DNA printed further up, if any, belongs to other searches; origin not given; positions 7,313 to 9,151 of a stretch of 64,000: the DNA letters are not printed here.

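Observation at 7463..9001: BamD-like outer-membrane lipoprotein fused to an LptA/OstA-like domain through a long E/K/R-rich linker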

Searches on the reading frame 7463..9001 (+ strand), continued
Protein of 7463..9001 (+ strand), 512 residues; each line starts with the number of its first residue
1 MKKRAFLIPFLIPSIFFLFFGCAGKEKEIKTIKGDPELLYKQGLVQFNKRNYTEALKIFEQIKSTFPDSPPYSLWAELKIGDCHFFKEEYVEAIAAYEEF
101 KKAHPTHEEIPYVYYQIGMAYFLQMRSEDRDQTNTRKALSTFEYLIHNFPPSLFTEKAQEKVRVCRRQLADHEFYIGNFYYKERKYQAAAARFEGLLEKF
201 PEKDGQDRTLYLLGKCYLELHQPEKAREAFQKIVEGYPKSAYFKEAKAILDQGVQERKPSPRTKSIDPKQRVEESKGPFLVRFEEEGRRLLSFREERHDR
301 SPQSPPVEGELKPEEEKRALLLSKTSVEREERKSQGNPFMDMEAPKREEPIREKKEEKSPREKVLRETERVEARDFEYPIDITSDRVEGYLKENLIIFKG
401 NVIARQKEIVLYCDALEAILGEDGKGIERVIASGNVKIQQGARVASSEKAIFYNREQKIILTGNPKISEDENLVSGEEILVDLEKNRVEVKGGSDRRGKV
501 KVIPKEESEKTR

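Call 43: list_cluster_members(proteins=[P0129, P0130, P0135, P0136, P0137, P0138, P0141, P0146, P0147, P0152])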
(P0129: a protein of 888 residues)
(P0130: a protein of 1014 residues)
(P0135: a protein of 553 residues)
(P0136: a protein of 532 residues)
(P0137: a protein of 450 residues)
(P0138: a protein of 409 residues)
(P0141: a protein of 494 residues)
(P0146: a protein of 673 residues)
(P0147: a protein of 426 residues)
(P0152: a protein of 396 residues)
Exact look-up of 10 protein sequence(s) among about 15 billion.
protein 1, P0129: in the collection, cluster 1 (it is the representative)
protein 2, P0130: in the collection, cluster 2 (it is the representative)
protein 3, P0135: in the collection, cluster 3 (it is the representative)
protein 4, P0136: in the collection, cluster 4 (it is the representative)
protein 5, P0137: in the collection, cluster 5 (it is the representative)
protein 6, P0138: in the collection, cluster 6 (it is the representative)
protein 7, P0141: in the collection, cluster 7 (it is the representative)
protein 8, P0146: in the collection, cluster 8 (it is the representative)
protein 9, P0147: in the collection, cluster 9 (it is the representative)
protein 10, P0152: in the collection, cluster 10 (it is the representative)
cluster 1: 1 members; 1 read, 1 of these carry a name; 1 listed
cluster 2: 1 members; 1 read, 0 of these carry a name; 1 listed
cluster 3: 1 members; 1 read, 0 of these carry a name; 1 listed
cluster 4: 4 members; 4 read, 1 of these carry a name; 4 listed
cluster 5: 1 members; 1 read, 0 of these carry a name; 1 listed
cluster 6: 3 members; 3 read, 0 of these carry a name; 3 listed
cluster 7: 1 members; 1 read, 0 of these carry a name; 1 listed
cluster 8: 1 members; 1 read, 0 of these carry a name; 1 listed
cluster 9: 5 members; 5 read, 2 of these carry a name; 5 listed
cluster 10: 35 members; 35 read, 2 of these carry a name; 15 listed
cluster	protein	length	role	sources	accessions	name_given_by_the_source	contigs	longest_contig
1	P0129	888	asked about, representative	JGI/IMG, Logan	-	outer membrane protein assembly factor BamD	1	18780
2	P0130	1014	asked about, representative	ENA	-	-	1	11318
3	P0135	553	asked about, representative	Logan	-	-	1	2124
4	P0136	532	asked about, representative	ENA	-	-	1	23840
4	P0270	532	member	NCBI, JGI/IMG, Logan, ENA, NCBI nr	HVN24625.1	MAG TPA: lipopolysaccharide transport periplasmic protein LptA [Syntrophorhabdales ... | lipopolysaccharide transport periplasmic protein LptA [Syntrophorhabdales bacterium]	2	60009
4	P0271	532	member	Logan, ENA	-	-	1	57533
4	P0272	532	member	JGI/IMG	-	-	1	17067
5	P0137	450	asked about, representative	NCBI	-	-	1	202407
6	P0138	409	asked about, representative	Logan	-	-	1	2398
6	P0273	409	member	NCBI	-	-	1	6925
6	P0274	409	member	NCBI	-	-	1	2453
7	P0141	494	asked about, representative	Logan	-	-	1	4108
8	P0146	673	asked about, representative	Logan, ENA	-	-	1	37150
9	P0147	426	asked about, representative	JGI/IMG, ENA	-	-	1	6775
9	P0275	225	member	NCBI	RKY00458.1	MAG: lipopolysaccharide transport periplasmic protein LptA, partial [Spirochaetes ...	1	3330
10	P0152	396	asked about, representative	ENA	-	-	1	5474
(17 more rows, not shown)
